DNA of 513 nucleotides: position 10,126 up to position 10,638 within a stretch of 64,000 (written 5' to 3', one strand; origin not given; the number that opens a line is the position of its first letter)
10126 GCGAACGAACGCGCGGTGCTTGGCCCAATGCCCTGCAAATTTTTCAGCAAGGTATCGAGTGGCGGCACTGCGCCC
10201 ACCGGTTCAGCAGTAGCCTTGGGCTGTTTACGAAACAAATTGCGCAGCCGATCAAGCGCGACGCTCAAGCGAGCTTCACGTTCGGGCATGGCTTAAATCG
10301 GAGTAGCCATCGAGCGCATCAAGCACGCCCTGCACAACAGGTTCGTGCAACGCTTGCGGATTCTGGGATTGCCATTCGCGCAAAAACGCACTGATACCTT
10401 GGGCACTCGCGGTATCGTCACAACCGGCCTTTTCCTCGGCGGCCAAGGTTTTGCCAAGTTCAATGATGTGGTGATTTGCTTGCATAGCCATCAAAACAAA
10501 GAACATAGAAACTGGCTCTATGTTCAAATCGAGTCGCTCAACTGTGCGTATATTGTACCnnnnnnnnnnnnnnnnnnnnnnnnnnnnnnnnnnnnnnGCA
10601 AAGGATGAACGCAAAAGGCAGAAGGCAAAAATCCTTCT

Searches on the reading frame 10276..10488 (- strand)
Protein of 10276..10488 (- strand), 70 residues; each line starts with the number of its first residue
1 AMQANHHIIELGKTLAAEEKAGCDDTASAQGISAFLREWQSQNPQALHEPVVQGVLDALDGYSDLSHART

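Call 7: search_protein_families(library=pfam, proteins=[window:10276-10488:-], max_evalue=1)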
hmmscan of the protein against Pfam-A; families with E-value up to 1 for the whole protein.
window:10276-10488:- (70 aa): 3 families
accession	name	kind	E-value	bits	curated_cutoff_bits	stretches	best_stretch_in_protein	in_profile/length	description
PF24965.1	TRS130_4HB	-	0.036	14.9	25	1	28-45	75-92/98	TRS130-like four helical bundle domain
PF18602.6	Rap1a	-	0.055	14.4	27.7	1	16-59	40-84/90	Rap1a immunity proteins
PF09277.16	Erythro-docking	-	0.13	12.6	24.6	1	10-46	14-49/58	Erythronolide synthase, docking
